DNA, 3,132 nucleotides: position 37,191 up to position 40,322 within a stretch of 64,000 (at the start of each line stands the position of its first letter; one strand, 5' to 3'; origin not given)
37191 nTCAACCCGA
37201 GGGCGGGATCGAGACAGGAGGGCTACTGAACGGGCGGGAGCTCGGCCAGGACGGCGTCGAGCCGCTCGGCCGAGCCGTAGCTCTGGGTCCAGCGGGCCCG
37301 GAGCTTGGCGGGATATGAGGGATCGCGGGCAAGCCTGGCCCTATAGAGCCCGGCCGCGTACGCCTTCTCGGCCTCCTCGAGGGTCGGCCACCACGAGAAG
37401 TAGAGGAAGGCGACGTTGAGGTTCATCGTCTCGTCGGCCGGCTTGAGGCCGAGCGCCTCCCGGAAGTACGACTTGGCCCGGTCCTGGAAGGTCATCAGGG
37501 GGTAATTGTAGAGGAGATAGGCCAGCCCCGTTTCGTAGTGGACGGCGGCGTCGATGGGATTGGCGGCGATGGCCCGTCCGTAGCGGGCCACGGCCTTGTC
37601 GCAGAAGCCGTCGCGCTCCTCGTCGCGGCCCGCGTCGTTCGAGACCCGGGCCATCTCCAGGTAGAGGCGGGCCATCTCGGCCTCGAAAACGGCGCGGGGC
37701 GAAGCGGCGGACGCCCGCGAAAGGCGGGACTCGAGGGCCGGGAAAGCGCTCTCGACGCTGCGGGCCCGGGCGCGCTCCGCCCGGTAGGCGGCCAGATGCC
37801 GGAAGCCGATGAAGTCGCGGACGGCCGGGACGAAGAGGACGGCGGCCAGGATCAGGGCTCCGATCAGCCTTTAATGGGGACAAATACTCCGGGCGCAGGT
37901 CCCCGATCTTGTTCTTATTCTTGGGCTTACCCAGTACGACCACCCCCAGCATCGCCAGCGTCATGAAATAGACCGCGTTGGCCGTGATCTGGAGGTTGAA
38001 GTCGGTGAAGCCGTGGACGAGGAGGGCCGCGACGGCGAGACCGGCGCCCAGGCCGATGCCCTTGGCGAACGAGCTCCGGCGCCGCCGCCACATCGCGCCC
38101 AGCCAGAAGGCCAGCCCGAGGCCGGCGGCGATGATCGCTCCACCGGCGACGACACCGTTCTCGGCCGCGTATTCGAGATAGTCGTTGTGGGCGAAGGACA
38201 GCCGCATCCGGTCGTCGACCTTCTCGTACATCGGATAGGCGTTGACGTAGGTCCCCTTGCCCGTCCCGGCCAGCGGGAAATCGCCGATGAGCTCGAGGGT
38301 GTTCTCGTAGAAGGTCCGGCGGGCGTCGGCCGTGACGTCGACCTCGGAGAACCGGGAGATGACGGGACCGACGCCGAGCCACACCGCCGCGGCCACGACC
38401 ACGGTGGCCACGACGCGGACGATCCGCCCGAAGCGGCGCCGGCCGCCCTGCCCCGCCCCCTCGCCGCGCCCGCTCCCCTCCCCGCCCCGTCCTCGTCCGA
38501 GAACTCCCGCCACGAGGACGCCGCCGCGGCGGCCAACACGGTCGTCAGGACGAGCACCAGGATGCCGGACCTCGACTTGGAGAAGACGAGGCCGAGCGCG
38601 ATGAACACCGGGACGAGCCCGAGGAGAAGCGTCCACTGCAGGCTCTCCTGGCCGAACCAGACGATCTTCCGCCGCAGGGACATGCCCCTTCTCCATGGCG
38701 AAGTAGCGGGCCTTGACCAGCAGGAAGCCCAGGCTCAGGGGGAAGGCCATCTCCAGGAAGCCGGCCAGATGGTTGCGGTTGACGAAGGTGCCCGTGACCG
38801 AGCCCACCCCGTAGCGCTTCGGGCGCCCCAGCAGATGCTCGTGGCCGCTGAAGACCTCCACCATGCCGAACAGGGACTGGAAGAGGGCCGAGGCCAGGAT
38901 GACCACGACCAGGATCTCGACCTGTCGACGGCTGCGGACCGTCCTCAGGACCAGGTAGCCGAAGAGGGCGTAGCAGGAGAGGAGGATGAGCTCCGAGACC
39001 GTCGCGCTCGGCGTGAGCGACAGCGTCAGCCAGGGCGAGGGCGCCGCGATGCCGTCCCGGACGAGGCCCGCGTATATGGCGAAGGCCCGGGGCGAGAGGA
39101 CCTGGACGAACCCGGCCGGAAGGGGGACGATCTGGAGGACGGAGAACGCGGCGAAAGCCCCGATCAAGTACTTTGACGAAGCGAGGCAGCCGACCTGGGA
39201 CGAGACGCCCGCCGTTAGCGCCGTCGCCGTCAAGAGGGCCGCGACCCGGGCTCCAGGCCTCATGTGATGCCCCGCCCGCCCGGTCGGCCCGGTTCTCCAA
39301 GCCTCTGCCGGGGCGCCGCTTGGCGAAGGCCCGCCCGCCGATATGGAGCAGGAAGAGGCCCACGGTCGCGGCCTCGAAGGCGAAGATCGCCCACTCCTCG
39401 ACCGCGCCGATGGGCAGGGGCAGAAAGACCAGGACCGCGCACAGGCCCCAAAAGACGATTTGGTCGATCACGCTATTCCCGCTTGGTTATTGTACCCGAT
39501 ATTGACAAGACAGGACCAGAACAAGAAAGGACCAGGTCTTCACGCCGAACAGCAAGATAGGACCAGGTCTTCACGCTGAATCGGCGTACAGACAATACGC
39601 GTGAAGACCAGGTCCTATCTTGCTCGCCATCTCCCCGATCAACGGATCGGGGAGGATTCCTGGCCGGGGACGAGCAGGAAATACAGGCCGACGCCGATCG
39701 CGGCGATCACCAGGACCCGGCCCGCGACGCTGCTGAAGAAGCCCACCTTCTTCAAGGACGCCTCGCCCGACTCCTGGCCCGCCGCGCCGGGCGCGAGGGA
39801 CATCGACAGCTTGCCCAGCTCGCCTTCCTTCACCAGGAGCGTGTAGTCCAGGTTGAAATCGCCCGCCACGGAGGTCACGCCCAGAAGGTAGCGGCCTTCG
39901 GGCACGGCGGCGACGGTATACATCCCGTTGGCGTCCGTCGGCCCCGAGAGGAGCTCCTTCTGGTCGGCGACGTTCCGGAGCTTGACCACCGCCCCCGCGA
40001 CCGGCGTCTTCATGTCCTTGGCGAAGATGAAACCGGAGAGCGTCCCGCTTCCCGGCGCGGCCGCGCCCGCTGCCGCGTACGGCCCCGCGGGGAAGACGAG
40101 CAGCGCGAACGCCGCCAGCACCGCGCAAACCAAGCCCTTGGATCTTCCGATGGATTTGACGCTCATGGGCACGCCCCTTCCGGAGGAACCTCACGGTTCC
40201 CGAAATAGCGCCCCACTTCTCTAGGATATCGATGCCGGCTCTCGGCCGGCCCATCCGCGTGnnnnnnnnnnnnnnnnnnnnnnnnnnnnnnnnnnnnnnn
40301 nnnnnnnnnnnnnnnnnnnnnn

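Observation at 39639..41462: Tandem triplet of anchored beta-sandwich proteins with an invariant C-terminal E-x-S-P-I tail, embedded in the polysaccharide export core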

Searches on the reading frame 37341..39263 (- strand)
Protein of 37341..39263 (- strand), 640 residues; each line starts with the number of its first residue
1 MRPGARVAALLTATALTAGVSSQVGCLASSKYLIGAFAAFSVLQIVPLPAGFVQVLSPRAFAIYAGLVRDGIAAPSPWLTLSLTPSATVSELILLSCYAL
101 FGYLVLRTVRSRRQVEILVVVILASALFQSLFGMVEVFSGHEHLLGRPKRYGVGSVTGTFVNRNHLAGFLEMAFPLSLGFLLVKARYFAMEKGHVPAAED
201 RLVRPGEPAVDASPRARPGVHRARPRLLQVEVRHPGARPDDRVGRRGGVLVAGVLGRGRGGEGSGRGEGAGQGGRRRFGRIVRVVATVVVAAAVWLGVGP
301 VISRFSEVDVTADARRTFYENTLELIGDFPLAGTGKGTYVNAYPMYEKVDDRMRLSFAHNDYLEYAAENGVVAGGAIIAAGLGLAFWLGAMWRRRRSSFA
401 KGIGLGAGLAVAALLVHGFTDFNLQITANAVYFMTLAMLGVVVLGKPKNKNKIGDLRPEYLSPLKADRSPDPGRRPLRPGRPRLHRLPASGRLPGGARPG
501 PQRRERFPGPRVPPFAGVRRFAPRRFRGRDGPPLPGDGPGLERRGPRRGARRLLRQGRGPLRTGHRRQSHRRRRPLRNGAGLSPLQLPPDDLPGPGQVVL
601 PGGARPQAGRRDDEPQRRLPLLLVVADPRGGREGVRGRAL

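Call 7: search_protein_families(library=pfam, proteins=[window:37341-39263:-], max_evalue=0.001)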
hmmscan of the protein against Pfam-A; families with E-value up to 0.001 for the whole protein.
window:37341-39263:- (640 aa): 1 family
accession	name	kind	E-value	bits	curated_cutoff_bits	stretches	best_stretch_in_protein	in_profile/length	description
PF04932.20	Wzy_C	-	7.9e-14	52.1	31.7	1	276-374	36-145/149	O-Antigen ligase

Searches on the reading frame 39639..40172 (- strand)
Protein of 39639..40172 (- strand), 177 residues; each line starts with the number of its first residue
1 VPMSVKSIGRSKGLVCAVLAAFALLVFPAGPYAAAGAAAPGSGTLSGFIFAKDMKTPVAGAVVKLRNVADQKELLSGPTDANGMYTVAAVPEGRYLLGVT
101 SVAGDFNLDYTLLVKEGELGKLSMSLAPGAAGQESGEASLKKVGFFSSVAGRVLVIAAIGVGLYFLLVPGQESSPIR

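Call 3: search_protein_families(library=pfam, proteins=[window:39639-40172:-], max_evalue=1)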
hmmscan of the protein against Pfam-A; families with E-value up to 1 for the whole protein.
window:39639-40172:- (177 aa): 6 families
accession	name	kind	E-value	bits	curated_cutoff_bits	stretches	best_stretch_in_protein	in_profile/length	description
PF13620.12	CarboxypepD_reg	-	4e-07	30.7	32.3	1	44-101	1-56/82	Carboxypeptidase regulatory-like domain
PF13715.12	CarbopepD_reg_2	-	0.0011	19.4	32.2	1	45-102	1-53/88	CarboxypepD_reg-like domain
PF11974.14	bMG3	-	0.0016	18.8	34.9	1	55-90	25-59/103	Bacterial alpha-2-macroglobulin MG3 domain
PF17210.9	SdrD_B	-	0.006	17.2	29.7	1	55-104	21-69/112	SdrD B-like domain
PF17802.7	SpaA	-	0.0064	17.1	23.1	1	53-110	11-69/91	Prealbumin-like fold domain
PF09430.16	EMC7_beta-sandw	-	0.046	14.3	26.6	1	72-107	19-53/122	ER membrane protein complex subunit 7, beta-sandwich domain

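Call 4: search_protein_families(library=ncbifam, proteins=[window:39639-40172:-], max_evalue=1)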
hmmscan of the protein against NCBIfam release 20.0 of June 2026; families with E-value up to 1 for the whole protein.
window:39639-40172:- (177 aa): 3 families
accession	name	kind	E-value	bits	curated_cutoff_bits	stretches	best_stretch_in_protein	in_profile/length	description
NF052345.1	S_layer_anammox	exception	1.8e-06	25.7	1400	1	33-137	1303-1402/1596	Kustd1514 family S-layer glycoprotein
NF040765.1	adhesion_FAF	equivalog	0.0052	15.4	500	1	57-106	436-485/632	adhesion factor FAF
NF058648.1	ECF_sub_HI1622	equivalog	0.019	15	100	1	55-99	36-80/180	NikL family nickel/cobalt ECF transporter subunit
